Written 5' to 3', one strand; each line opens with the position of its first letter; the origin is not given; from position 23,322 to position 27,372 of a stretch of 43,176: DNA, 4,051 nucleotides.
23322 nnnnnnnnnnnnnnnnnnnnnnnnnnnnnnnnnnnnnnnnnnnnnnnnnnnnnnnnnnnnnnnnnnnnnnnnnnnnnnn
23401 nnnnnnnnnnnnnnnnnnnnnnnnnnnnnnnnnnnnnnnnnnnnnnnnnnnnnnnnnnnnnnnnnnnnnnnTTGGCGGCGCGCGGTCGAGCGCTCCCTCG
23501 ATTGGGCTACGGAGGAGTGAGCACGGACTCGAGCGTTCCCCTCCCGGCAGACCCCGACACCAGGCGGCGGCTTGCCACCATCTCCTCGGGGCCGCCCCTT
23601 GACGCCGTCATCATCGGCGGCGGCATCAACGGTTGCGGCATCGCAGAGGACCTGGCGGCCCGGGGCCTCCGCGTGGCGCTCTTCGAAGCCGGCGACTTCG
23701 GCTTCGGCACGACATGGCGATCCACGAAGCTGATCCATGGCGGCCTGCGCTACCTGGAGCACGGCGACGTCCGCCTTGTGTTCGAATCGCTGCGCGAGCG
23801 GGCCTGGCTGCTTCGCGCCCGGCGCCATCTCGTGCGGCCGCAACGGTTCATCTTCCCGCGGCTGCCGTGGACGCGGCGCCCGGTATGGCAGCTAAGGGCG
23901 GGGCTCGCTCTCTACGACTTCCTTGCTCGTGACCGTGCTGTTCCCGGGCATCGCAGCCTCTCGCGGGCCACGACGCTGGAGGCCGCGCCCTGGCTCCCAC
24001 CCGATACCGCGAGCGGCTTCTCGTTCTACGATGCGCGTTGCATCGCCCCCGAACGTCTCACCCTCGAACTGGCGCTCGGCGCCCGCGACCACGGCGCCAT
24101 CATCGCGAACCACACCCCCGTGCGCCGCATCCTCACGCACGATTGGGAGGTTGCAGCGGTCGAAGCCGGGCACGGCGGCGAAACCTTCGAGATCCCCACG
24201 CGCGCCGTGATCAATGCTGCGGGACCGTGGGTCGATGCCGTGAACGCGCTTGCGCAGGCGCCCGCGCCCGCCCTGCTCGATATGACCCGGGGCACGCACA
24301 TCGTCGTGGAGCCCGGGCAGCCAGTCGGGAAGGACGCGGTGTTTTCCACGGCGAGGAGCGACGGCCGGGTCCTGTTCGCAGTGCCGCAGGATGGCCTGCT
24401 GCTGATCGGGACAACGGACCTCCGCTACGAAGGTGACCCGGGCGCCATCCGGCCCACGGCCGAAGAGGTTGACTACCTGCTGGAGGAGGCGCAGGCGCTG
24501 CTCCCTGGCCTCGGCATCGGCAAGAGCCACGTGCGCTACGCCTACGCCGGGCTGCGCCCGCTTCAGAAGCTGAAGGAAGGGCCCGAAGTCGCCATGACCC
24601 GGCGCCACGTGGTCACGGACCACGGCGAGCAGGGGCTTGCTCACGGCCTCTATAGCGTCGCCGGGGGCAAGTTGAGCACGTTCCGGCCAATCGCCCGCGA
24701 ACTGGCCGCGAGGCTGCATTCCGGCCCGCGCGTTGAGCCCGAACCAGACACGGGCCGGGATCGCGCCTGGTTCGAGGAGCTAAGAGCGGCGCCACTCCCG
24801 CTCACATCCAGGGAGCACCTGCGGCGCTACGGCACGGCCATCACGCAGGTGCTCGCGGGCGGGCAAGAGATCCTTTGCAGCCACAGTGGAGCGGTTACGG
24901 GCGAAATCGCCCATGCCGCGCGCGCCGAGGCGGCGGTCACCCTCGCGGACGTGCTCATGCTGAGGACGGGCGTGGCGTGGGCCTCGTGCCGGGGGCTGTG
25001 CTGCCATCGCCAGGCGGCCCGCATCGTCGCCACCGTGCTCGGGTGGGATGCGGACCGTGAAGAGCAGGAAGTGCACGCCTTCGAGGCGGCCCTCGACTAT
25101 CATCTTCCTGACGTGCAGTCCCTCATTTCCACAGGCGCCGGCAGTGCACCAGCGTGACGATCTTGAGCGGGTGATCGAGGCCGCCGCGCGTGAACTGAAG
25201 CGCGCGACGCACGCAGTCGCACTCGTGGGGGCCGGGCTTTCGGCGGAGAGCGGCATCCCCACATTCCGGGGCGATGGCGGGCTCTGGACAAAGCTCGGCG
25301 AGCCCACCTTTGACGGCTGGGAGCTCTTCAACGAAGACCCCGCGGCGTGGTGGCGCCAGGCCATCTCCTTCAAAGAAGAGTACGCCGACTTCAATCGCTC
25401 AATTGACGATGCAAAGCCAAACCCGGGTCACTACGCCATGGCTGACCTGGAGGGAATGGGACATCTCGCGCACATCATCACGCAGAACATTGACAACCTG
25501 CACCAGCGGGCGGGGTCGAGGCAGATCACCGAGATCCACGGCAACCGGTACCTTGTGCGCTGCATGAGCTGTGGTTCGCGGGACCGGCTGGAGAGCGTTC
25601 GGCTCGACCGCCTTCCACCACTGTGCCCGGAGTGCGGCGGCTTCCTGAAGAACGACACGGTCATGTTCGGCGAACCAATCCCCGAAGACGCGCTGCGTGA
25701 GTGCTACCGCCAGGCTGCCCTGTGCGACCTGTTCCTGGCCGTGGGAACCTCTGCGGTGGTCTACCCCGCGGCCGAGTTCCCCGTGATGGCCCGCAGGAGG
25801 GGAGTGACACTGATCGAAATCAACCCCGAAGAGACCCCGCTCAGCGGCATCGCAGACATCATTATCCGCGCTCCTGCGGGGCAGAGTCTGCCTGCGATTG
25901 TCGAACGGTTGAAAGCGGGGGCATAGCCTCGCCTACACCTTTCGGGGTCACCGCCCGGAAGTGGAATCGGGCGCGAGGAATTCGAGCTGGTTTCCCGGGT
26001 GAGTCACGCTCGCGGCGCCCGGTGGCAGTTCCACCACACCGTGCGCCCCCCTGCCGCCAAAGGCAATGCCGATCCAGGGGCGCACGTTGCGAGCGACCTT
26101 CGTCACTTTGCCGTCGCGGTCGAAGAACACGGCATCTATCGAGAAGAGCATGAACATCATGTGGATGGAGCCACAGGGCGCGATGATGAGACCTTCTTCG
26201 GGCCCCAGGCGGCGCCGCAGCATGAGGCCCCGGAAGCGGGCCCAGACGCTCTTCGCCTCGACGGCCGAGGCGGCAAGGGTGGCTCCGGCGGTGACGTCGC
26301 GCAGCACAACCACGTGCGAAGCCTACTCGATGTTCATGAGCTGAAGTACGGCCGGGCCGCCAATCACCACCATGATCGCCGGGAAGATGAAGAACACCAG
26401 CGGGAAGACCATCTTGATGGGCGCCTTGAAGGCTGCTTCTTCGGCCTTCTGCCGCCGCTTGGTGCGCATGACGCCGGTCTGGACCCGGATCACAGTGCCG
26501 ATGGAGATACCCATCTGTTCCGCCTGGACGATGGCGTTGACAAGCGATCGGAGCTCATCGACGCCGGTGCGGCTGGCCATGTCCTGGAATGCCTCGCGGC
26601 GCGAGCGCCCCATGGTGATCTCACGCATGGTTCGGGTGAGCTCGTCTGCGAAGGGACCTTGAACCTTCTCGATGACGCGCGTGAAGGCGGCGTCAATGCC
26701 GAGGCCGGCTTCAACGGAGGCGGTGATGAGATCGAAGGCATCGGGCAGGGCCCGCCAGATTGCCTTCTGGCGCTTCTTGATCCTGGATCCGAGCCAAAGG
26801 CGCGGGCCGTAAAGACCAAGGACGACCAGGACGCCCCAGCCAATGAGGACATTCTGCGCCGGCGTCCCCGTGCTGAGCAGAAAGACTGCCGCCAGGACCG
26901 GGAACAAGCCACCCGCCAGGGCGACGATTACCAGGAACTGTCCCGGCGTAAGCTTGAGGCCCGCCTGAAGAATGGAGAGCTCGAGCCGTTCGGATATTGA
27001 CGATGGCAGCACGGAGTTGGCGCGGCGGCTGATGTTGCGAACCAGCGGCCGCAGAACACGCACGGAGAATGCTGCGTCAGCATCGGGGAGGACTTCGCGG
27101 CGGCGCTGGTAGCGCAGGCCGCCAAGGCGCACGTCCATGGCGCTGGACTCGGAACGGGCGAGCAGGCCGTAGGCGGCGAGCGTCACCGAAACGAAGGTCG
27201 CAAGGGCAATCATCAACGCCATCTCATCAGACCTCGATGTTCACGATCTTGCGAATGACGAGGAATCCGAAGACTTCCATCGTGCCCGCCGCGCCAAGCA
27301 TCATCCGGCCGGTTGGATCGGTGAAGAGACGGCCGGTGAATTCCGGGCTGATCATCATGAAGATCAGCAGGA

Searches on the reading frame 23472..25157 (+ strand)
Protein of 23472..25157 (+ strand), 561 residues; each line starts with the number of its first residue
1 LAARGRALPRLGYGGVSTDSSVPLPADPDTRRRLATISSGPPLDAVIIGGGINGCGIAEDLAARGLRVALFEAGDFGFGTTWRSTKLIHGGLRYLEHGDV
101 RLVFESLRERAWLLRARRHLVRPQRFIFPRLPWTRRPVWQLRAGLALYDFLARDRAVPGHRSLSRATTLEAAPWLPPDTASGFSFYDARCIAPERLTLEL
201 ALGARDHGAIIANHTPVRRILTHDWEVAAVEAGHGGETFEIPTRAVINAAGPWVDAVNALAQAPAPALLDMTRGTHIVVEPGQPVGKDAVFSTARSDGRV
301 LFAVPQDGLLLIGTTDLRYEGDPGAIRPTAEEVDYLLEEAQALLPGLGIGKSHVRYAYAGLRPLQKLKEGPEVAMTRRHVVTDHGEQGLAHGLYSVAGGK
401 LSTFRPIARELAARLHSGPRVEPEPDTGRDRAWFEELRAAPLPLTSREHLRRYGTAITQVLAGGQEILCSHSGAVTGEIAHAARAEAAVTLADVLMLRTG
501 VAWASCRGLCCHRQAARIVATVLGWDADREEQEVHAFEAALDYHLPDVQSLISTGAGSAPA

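Call 42: search_protein_families(library=pfam, proteins=[window:23472-25157:+], max_evalue=0.00001)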
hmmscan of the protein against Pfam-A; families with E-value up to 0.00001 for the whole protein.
window:23472-25157:+ (561 aa): 4 families
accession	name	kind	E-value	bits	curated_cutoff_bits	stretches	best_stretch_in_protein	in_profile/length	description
PF01266.30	DAO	-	3.3e-59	201.6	27.9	1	44-392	1-343/353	FAD dependent oxidoreductase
PF16901.10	DAO_C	-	1.6e-11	44.6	31.4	1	450-529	37-125/126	C-terminal domain of alpha-glycerophosphate oxidase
PF00890.30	FAD_binding_2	-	6.6e-06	26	20.4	0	44-82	1-40/414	FAD binding domain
PF13450.12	NAD_binding_8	-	9.6e-06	26.2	21.9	0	47-90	1-41/68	NAD(P)-binding Rossmann-like domain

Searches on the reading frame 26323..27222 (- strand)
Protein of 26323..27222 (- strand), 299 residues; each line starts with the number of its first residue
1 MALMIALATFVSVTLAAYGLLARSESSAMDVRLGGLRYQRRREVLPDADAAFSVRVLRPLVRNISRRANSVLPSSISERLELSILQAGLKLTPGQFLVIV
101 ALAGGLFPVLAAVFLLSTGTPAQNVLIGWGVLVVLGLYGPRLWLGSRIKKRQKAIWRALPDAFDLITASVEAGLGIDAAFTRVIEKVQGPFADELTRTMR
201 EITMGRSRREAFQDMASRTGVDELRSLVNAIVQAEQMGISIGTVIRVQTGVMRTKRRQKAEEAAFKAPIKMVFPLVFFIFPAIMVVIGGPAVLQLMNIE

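Call 42: search_protein_families(library=pfam, proteins=[window:26323-27222:-], max_evalue=0.00001)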
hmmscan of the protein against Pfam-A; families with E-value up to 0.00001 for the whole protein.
window:26323-27222:- (299 aa): 1 family
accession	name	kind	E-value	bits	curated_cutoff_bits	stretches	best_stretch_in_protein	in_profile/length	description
PF00482.28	T2SSF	-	5.7e-18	65.5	25.2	1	164-287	3-123/125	Type II secretion system (T2SS), protein F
